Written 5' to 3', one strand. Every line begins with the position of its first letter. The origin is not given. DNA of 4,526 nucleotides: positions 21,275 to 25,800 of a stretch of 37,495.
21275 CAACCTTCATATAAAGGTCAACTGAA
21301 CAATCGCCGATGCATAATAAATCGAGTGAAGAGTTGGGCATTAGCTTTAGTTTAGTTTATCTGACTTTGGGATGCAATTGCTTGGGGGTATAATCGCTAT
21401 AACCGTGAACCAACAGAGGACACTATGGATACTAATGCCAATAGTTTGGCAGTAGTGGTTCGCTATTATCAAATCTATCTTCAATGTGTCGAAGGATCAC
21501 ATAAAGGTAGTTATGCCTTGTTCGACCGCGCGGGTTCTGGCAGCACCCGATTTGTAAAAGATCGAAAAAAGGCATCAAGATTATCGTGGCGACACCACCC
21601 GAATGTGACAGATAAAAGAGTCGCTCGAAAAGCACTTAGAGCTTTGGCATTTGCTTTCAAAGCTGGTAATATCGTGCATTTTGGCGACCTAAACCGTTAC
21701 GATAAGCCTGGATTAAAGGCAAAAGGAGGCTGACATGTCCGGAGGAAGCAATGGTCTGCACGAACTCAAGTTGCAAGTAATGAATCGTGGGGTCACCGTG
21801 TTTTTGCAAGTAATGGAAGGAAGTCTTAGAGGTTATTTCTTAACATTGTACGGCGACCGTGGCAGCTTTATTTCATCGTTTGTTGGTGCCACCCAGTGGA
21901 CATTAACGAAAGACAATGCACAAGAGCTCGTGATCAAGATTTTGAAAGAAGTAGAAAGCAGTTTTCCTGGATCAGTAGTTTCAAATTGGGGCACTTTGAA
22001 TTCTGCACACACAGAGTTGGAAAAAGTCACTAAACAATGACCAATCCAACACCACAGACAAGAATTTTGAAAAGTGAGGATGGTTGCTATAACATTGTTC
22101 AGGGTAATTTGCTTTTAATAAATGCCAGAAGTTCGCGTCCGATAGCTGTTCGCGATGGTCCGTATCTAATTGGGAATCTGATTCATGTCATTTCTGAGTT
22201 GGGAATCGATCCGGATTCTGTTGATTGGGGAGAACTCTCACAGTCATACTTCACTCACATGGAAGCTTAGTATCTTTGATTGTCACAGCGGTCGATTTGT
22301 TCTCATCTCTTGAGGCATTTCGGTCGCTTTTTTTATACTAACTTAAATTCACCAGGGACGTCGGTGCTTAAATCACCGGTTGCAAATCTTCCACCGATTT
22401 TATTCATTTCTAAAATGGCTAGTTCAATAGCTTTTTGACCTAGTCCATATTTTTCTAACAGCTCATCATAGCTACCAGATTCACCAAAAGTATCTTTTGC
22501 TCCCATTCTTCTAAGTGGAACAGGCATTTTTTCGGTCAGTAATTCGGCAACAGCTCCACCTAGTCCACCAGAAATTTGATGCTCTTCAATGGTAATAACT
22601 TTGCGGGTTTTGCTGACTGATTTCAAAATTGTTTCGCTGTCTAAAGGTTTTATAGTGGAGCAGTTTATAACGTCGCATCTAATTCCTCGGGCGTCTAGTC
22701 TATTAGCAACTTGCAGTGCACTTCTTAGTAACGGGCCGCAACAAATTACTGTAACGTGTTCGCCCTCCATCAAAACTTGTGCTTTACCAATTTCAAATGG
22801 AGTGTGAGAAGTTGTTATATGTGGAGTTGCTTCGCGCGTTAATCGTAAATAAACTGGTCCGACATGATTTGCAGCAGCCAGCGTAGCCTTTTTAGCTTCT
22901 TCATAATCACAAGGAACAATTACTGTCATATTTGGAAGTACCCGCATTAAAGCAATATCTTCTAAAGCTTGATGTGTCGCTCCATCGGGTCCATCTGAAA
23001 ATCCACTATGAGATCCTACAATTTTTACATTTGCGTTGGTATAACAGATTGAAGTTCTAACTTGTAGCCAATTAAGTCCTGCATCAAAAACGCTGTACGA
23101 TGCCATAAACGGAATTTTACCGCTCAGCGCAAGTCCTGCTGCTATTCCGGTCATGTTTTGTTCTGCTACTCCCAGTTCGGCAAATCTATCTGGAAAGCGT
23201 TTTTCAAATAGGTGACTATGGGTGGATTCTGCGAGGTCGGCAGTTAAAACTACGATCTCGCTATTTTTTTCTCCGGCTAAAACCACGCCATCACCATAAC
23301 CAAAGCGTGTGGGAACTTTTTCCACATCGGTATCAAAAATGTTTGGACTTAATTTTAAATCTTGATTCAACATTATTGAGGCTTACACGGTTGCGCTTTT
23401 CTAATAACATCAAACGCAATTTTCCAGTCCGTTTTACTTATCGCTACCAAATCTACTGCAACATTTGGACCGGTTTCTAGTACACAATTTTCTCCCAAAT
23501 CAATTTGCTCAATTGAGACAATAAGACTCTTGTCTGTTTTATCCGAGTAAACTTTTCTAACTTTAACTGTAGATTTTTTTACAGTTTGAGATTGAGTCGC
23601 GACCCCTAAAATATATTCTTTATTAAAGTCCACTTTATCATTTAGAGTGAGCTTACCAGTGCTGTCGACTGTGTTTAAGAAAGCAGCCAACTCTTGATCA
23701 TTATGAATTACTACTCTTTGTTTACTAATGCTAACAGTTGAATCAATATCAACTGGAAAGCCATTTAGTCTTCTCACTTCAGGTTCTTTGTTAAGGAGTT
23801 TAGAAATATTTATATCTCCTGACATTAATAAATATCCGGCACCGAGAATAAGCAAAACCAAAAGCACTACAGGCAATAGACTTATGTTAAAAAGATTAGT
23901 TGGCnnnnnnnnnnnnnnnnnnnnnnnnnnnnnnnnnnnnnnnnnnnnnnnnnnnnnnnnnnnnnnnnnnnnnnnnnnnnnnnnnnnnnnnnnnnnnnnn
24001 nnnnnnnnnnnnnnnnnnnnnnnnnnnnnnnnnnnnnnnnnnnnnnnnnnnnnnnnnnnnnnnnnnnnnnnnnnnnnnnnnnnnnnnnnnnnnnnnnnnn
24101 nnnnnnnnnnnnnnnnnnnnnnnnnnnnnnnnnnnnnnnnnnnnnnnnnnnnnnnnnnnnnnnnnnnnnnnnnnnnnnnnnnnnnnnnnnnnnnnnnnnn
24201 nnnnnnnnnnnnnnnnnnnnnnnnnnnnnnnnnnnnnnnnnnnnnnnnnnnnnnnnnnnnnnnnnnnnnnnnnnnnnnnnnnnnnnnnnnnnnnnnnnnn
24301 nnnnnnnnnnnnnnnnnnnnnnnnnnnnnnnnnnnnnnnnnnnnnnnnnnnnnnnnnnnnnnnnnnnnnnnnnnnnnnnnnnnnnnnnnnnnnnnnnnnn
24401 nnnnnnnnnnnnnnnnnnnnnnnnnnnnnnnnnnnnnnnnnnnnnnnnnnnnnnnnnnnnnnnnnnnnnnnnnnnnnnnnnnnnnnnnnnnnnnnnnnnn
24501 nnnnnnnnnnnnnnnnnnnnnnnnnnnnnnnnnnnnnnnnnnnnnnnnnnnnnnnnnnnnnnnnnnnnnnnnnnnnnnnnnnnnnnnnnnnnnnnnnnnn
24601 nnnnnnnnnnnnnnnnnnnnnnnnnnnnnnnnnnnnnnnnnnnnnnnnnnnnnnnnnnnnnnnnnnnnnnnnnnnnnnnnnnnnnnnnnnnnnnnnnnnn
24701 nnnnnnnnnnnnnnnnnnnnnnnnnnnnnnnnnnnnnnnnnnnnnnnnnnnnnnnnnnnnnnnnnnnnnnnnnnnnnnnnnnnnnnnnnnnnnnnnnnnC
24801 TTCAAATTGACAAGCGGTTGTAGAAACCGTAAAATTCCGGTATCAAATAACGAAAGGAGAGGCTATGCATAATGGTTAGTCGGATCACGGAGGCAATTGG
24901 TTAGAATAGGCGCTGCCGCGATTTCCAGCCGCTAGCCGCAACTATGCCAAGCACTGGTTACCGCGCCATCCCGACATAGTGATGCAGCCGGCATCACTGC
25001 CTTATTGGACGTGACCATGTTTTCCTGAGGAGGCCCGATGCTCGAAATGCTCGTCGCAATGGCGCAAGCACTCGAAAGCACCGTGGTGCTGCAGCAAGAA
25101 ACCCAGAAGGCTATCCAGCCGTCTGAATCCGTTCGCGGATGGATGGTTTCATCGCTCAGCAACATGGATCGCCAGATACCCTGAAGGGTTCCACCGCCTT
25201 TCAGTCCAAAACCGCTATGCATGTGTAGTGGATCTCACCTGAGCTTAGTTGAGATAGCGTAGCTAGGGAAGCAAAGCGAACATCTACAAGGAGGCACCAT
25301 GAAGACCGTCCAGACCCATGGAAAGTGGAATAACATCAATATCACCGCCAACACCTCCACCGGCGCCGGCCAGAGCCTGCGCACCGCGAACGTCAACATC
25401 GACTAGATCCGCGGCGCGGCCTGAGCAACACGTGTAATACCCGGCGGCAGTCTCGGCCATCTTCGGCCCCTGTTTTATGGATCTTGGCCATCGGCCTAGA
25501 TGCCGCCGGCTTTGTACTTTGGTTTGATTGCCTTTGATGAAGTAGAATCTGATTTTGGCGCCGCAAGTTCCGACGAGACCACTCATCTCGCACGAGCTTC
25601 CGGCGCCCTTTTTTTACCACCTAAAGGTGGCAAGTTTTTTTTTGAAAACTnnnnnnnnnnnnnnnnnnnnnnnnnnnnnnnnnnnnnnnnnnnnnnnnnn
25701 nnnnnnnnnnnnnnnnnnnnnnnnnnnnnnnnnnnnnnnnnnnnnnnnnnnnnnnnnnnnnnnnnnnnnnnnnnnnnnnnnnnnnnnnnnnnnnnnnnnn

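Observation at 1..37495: Two translation-initiation regimes in one window: SD-less (apparently leaderless) AT-rich core genes versus SD-led, GC-elevated plus-strand ORFan cassettes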

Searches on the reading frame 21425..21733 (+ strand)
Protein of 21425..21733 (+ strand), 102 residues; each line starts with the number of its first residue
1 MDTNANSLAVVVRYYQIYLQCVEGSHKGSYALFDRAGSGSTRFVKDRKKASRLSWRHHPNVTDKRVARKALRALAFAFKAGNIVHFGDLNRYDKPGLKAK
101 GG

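Call 6: search_protein_families(library=pfam, proteins=[window:21425-21733:+], max_evalue=0.1)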
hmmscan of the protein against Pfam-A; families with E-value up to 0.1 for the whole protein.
window:21425-21733:+ (102 aa): 1 family
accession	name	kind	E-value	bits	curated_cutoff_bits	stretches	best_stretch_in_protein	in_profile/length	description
PF20226.3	DUF6585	-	0.068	13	27.7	1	60-90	150-180/249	Family of unknown function (DUF6585)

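Call 39: search_protein_representatives(alignment_id=A1)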
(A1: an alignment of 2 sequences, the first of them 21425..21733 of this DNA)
Query: 2 sequences, 114 profile positions. Proteins with E-value up to 0.001 (for the whole library): 4; up to 1e-10: 2; up to 1e-30: 2. The best 4 are listed.
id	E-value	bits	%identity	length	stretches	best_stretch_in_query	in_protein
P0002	8.2e-49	180.7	-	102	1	1-114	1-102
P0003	7.0e-47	174.5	-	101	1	1-114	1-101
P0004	6.0e-07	45.8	-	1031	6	27-58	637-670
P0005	7.4e-06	42.3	-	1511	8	33-67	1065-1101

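Call 50: search_protein_families(library=padloc, proteins=[window:21425-21733:+], max_evalue=0.1)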
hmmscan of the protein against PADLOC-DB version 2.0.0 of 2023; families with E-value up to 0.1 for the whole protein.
window:21425-21733:+ (102 aa): 0 families

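Call 51: search_protein_families(library=phrogs, proteins=[window:21425-21733:+], max_evalue=0.1)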
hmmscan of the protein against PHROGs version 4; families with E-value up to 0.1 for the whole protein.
window:21425-21733:+ (102 aa): 1 family
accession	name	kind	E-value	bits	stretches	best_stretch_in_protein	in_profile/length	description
phrog_22159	-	unknown function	0.027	15.2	1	61-98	12-48/55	-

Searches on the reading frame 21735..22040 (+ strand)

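Call 6: search_protein_families(library=pfam, proteins=[window:21735-22040:+], max_evalue=0.1)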
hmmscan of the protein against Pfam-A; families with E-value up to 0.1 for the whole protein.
window:21735-22040:+ (101 aa): 1 family
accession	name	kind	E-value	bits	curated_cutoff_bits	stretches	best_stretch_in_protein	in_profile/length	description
PF13555.12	AAA_29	-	0.035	14.3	27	0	12-60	3-49/61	P-loop containing region of AAA domain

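Call 50: search_protein_families(library=padloc, proteins=[window:21735-22040:+], max_evalue=0.1)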
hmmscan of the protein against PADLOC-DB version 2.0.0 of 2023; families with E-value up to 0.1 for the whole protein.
window:21735-22040:+ (101 aa): 0 families

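Call 51: search_protein_families(library=phrogs, proteins=[window:21735-22040:+], max_evalue=0.1)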
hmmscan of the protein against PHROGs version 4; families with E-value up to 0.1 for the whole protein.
window:21735-22040:+ (101 aa): 0 families

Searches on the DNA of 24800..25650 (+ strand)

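Call 80: search_dna_similar(query=window:24800-25650:+, collection=plasmids, mode=distant, max_rows=8)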
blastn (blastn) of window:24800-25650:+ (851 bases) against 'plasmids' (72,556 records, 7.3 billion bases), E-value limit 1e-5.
No match.

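Call 81: search_dna_similar(query=window:24800-25650:+, collection=phages, mode=distant, max_rows=8)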
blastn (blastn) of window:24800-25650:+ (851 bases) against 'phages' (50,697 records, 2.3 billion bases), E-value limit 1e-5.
No match.

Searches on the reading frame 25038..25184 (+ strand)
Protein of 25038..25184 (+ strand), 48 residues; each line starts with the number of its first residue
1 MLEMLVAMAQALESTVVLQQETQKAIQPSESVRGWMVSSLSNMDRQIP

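Call 38: search_protein_families(library=pfam, proteins=[window:25038-25184:+], max_evalue=0.1)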
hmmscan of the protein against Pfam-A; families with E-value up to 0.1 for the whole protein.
window:25038-25184:+ (48 aa): 0 families
